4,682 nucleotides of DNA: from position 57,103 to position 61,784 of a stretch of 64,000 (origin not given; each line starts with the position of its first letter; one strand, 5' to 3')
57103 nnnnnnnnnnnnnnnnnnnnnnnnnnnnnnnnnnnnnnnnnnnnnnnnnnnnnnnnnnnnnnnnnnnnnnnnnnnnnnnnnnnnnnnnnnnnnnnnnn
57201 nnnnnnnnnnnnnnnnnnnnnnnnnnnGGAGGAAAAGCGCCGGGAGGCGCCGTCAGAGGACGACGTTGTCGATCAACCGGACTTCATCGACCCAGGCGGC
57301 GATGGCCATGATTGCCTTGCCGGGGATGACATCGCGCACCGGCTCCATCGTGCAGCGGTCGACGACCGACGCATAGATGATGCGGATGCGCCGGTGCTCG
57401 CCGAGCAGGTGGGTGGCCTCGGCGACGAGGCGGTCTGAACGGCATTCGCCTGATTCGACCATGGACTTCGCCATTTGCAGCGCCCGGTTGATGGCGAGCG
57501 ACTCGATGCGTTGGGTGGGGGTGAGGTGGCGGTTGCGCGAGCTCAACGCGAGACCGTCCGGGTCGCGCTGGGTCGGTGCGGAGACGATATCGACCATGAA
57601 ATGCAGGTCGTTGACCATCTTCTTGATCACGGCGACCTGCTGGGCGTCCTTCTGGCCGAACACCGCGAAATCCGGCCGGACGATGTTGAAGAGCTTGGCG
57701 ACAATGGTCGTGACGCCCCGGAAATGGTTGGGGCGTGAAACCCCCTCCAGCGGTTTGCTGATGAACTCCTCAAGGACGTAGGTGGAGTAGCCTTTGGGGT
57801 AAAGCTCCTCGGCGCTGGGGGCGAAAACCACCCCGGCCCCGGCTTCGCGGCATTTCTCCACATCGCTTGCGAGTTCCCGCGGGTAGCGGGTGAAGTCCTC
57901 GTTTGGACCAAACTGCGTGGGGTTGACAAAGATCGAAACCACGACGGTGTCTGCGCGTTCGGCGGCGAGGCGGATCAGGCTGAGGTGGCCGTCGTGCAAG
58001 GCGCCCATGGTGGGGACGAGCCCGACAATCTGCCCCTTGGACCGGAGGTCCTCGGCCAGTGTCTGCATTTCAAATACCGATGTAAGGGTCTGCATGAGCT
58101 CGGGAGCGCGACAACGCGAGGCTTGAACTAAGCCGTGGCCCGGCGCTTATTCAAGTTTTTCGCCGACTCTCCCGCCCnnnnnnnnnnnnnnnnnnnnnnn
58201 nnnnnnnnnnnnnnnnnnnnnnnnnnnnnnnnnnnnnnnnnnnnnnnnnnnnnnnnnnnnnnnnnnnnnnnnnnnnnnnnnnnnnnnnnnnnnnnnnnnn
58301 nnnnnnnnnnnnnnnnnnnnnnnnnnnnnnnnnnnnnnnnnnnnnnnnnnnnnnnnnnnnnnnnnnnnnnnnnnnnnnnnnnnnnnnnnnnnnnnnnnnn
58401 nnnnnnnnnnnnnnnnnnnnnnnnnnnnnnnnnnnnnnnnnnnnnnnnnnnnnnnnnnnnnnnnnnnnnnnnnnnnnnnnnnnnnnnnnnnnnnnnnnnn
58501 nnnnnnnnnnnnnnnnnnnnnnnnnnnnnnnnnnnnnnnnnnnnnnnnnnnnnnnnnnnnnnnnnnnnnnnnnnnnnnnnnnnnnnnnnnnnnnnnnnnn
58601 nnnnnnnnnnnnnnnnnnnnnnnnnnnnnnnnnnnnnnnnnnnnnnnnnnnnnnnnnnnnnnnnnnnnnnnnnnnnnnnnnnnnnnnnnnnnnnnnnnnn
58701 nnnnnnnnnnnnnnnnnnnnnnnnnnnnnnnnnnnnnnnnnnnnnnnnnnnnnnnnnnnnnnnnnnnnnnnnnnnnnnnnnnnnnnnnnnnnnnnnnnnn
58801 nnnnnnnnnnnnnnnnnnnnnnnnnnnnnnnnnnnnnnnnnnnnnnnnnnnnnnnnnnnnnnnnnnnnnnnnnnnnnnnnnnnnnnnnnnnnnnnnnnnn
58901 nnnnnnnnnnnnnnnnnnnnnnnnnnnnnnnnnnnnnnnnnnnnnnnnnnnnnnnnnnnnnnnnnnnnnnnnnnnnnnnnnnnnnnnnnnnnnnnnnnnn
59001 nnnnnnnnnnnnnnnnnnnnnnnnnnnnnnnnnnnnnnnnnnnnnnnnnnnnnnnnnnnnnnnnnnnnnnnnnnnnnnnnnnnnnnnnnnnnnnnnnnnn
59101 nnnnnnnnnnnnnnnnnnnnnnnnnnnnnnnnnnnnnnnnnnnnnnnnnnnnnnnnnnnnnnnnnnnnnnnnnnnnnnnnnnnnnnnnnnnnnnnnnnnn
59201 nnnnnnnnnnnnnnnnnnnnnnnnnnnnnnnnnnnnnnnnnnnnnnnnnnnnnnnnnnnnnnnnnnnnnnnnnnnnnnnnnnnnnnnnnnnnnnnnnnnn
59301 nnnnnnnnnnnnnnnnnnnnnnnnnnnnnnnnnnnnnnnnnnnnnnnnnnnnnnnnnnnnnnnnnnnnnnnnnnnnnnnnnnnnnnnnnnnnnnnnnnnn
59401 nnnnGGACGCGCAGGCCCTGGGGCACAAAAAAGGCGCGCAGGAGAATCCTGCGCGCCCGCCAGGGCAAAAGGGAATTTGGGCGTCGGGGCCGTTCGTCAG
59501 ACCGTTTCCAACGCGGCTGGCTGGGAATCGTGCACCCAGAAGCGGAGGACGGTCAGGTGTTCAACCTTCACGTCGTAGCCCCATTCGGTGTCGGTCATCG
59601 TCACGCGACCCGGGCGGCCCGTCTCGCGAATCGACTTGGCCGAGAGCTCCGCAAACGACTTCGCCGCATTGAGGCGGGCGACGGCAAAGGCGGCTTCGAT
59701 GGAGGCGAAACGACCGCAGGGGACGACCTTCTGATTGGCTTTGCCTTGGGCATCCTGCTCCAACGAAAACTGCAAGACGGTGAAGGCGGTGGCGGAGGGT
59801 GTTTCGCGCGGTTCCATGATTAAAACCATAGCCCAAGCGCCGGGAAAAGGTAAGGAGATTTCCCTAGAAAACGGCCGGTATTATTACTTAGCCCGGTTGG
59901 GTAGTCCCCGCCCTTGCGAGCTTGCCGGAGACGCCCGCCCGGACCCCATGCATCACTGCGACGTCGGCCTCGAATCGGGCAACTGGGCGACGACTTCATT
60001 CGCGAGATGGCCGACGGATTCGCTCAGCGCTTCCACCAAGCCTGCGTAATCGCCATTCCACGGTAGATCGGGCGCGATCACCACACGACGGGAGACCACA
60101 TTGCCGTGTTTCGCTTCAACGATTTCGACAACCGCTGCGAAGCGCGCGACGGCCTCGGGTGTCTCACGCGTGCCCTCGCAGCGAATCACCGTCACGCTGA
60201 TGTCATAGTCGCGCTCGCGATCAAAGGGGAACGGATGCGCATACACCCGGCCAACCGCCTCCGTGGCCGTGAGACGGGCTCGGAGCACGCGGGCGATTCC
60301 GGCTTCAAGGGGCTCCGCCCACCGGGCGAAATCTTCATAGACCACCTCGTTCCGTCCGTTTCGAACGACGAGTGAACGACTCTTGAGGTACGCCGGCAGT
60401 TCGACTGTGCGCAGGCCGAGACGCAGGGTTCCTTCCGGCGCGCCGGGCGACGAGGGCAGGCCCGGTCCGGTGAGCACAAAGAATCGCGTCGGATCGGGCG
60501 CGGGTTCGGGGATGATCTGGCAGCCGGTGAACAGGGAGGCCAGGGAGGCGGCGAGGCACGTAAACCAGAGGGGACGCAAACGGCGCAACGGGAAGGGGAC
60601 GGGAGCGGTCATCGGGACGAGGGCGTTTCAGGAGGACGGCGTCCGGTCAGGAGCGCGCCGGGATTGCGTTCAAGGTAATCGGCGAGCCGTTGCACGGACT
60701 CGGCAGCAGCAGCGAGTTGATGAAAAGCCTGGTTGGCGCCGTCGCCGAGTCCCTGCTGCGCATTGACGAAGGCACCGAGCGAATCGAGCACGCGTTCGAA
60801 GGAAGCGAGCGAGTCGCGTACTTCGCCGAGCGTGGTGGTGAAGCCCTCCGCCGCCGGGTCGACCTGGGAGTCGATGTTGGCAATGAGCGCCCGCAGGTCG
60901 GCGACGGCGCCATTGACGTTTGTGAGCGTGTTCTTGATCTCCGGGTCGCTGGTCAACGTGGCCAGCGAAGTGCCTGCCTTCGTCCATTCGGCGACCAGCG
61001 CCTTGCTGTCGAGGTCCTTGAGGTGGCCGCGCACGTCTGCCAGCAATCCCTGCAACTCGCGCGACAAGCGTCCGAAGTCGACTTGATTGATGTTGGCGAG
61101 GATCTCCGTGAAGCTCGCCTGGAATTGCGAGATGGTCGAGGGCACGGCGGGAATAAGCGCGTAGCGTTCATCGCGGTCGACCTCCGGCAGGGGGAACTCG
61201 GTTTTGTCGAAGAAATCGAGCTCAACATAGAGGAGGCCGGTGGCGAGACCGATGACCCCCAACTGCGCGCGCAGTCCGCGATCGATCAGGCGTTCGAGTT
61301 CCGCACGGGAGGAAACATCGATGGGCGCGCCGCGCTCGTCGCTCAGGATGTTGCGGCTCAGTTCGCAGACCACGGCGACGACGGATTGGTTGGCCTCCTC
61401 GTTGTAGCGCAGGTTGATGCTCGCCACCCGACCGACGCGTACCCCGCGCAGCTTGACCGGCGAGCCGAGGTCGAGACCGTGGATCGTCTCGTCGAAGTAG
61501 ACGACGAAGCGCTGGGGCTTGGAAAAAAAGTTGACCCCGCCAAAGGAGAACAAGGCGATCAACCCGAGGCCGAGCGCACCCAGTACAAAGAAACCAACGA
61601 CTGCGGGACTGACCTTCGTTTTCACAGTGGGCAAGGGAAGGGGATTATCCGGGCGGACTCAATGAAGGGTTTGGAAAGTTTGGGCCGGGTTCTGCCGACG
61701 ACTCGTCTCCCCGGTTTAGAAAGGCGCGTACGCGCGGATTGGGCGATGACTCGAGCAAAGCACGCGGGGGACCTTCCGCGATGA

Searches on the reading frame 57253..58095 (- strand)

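Call 60: search_protein_families(library=pfam, proteins=[window:57253-58095:-], max_evalue=0.00001)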
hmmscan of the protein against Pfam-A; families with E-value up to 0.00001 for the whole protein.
window:57253-58095:- (280 aa): 1 family
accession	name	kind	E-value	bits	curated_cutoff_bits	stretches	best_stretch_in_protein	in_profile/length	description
PF02569.21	Pantoate_ligase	-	2.4e-100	335.6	20.7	1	3-279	2-268/268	Pantoate-beta-alanine ligase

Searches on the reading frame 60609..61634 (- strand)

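Call 60: search_protein_families(library=pfam, proteins=[window:60609-61634:-], max_evalue=0.00001)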
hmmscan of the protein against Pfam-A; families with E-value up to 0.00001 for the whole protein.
window:60609-61634:- (341 aa): 2 families
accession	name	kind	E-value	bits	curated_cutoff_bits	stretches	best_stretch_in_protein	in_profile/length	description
PF02470.25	MlaD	-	1.2e-10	42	25.1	1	40-141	2-80/81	MlaD protein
PF04513.17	Baculo_PEP_C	-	8.8e-06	26.3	38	0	172-256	26-106/140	Baculovirus polyhedron envelope protein, PEP, C terminus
